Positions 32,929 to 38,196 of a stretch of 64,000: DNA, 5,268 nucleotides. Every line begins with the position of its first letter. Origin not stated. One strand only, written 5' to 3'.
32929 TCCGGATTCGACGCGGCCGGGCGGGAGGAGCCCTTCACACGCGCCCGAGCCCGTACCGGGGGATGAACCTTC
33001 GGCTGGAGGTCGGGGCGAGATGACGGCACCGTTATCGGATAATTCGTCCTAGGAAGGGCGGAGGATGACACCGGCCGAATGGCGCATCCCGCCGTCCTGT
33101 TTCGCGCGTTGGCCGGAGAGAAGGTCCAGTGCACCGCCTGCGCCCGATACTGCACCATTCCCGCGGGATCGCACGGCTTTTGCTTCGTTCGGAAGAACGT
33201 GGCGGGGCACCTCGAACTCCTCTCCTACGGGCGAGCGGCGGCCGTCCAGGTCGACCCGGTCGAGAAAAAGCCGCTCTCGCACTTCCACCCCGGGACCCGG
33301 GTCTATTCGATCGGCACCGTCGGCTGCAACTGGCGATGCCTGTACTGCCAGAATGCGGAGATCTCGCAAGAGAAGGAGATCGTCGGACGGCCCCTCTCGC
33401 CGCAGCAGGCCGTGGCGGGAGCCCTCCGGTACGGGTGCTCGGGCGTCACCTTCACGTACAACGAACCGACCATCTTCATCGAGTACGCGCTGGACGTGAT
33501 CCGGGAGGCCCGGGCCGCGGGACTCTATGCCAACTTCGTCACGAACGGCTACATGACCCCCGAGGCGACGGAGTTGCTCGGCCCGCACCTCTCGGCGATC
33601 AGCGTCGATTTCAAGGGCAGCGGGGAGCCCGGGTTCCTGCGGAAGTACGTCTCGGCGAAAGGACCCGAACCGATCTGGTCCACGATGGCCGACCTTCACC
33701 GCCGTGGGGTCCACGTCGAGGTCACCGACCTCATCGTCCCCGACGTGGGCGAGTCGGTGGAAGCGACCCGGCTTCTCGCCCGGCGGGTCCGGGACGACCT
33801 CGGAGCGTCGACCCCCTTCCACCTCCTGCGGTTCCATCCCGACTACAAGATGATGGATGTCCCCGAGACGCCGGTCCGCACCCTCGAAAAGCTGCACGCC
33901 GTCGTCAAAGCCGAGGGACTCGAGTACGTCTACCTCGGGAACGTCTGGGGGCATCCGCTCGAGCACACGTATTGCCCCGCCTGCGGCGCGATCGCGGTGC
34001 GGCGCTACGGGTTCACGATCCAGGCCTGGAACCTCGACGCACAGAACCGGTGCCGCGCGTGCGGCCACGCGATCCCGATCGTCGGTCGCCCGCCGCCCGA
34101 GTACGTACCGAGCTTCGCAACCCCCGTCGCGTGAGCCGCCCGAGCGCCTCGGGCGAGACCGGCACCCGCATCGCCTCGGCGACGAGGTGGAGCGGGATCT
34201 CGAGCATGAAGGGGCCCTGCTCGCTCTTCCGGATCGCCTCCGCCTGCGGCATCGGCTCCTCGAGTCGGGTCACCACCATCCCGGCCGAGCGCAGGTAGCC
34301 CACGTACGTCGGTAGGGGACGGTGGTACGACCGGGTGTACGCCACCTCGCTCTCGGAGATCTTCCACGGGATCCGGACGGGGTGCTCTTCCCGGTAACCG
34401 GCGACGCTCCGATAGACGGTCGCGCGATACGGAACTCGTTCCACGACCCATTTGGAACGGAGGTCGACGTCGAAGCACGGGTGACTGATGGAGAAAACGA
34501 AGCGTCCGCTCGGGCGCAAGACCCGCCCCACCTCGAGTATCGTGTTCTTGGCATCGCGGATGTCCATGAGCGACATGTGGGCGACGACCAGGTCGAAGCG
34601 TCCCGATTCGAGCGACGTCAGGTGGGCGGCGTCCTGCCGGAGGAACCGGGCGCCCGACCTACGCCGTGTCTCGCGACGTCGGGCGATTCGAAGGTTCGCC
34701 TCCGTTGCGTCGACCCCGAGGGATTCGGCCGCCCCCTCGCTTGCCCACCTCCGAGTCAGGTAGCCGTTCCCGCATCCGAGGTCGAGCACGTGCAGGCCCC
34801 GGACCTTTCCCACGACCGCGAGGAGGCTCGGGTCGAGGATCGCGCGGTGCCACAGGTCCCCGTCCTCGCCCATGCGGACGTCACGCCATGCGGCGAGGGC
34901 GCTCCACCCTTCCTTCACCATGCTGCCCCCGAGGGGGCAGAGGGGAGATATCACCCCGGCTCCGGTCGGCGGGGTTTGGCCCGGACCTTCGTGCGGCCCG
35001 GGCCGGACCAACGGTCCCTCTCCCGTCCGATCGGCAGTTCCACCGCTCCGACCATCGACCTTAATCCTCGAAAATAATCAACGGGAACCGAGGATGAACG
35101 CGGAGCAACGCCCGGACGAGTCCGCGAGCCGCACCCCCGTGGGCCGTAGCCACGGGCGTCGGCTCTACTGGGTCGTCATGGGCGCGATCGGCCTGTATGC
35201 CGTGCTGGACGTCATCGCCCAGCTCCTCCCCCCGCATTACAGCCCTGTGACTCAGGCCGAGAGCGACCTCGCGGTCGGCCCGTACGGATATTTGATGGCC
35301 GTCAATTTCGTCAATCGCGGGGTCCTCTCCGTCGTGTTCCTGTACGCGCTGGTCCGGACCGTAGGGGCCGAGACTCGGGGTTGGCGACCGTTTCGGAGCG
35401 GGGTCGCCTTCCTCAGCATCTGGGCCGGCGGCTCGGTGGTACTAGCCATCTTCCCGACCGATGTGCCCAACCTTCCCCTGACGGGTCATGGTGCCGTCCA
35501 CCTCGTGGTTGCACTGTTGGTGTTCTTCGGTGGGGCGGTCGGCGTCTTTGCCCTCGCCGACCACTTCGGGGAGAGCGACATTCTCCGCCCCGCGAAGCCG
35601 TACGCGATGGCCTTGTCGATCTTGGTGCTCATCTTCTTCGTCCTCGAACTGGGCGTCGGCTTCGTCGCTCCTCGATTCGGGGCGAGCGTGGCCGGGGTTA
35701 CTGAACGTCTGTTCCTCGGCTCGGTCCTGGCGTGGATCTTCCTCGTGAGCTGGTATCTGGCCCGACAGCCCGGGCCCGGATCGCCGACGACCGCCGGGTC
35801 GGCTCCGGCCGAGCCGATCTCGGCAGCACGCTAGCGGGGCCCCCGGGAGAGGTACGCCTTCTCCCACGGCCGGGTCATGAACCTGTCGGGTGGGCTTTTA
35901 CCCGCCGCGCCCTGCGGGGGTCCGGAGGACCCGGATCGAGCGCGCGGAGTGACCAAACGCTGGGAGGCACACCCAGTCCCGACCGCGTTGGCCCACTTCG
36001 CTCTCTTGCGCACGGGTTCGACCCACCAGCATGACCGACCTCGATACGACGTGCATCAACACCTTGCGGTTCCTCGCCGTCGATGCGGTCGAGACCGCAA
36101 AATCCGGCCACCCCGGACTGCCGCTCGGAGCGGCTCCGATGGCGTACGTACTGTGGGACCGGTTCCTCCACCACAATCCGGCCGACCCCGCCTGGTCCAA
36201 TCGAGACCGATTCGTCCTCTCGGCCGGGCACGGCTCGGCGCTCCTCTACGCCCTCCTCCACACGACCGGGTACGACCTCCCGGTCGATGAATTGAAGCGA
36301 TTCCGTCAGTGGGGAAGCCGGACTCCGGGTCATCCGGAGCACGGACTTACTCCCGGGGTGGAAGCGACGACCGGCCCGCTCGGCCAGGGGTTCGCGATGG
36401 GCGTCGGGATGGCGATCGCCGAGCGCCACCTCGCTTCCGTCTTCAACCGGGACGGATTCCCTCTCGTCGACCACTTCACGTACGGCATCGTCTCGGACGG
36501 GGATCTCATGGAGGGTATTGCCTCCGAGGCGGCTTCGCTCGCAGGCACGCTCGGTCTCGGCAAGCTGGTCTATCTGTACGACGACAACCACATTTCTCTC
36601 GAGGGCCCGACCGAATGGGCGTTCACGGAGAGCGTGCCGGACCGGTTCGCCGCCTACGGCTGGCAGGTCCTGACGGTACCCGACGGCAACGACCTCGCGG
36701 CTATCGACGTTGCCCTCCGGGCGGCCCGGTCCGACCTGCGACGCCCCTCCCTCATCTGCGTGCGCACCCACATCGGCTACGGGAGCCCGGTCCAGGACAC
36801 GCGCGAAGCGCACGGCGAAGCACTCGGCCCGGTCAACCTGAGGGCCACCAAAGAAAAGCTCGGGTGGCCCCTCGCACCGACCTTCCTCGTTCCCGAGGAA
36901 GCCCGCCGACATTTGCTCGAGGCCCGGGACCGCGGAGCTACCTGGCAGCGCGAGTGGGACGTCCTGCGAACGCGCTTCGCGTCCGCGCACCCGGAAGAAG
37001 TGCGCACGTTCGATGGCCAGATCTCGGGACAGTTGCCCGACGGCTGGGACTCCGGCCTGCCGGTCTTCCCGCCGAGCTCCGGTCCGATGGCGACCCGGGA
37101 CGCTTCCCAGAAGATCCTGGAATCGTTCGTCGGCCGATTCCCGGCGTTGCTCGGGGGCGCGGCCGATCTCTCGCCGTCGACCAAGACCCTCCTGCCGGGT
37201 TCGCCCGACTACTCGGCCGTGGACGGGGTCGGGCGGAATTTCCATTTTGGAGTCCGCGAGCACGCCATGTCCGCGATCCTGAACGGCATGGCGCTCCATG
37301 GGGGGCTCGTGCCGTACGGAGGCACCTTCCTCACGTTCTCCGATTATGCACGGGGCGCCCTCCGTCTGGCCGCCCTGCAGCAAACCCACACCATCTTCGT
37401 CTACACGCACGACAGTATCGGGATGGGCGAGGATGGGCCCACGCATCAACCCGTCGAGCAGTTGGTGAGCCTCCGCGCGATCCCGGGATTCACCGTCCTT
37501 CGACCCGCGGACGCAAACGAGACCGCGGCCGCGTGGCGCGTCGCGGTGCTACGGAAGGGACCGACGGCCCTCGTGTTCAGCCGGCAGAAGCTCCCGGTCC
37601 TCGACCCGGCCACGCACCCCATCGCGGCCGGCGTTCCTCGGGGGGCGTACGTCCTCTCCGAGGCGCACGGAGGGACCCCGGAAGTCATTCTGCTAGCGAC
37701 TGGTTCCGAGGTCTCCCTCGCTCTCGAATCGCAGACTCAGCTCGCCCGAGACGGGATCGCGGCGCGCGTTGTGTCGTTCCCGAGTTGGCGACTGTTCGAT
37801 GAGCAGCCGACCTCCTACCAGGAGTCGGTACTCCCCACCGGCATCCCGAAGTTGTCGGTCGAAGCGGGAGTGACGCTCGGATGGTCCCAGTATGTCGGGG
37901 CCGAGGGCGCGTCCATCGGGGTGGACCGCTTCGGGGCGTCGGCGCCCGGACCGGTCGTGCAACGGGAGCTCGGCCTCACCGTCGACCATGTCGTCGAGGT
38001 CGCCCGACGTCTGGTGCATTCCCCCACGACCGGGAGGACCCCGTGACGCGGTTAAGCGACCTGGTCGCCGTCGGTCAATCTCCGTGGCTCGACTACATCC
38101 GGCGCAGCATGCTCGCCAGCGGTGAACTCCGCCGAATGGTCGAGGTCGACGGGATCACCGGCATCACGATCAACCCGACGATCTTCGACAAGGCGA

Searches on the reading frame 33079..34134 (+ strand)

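Call 48: search_protein_families(library=pfam, proteins=[window:33079-34134:+], max_evalue=0.00001)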
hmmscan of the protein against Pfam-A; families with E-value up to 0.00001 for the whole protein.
window:33079-34134:+ (351 aa): 1 family
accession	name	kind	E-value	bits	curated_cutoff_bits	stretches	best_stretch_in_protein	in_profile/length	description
PF04055.27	Radical_SAM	-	1.4e-18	68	29.5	1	79-228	3-157/166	Radical SAM superfamily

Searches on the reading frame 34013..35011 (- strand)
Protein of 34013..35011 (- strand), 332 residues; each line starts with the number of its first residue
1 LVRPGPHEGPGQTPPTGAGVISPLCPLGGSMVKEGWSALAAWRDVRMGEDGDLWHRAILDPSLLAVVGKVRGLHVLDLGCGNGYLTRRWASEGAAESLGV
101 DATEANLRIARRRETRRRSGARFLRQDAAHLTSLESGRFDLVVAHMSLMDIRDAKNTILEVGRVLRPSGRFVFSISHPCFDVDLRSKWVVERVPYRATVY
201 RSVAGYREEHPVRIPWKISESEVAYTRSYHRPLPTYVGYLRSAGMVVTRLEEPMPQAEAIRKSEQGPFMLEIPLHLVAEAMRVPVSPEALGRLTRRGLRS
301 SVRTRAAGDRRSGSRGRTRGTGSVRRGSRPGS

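Call 45: search_protein_families(library=pfam, proteins=[window:34013-35011:-], max_evalue=0.00001)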
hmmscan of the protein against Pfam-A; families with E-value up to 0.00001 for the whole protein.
window:34013-35011:- (332 aa): 6 families
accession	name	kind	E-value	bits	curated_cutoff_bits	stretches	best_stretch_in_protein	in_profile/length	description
PF13847.12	Methyltransf_31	-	1.9e-19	70.2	27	1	71-174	3-110/145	Methyltransferase domain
PF08241.18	Methyltransf_11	-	1.1e-18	68.1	21.2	1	76-173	1-95/95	Methyltransferase domain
PF13649.12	Methyltransf_25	-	5.2e-18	66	27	1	75-169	1-97/97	Methyltransferase domain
PF08242.18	Methyltransf_12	-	1.7e-13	51.6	30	1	76-171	1-98/98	Methyltransferase domain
PF13489.12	Methyltransf_23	-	5.5e-09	36.4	27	1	71-177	22-120/164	Methyltransferase domain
PF01209.24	Ubie_methyltran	-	2.3e-07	30.8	20.1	1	64-178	40-157/233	ubiE/COQ5 methyltransferase family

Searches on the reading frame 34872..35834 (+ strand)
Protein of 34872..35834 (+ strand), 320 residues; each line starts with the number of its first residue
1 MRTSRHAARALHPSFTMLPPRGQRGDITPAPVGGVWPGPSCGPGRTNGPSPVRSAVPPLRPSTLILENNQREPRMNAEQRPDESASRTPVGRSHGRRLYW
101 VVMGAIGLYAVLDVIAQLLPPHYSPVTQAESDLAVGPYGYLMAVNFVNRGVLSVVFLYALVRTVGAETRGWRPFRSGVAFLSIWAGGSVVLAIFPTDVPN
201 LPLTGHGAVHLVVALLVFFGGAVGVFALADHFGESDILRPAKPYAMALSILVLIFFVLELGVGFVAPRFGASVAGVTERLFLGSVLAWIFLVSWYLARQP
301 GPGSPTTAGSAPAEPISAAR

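Call 48: search_protein_families(library=pfam, proteins=[window:34872-35834:+], max_evalue=0.00001)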
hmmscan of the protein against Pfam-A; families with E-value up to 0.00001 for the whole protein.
window:34872-35834:+ (320 aa): 1 family
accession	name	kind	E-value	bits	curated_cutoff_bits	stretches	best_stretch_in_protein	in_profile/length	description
PF06197.19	DUF998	-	1.3e-26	93.8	30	1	105-294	3-183/184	Protein of unknown function (DUF998)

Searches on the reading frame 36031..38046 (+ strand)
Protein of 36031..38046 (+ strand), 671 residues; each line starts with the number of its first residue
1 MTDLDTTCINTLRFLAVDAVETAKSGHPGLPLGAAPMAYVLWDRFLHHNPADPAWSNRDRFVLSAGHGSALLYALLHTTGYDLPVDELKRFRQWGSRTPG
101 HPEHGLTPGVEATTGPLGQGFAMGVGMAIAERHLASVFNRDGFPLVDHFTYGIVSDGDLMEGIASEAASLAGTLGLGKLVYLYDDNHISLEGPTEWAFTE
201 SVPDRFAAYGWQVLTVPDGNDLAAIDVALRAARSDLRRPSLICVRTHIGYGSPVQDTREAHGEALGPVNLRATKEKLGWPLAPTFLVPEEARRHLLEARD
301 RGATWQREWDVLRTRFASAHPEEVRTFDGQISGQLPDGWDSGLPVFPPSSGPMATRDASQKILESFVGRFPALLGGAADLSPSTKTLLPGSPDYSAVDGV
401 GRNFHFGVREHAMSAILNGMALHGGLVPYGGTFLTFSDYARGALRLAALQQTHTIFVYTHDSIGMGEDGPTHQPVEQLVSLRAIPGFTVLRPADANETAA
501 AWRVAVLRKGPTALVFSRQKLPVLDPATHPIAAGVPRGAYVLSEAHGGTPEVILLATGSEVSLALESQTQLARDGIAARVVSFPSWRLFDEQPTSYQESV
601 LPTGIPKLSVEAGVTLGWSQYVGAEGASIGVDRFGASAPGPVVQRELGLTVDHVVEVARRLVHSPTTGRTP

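Call 48: search_protein_families(library=pfam, proteins=[window:36031-38046:+], max_evalue=0.00001)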
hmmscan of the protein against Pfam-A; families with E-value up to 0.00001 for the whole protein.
window:36031-38046:+ (671 aa): 4 families
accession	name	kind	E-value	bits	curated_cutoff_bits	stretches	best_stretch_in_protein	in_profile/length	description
PF00456.26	Transketolase_N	-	1.1e-132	442.5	22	1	5-336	2-334/334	Transketolase, thiamine diphosphate binding domain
PF02779.29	Transket_pyr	-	1.9e-52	177.9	27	1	353-522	3-173/174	Transketolase, pyrimidine binding domain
PF22613.1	Transketolase_C_1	-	4.4e-40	136.8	27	1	538-650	1-113/113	Transketolase-like TK C-terminal domain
PF02780.25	Transketolase_C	-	5.5e-11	42.9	25.9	1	549-654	9-124/124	Transketolase, C-terminal domain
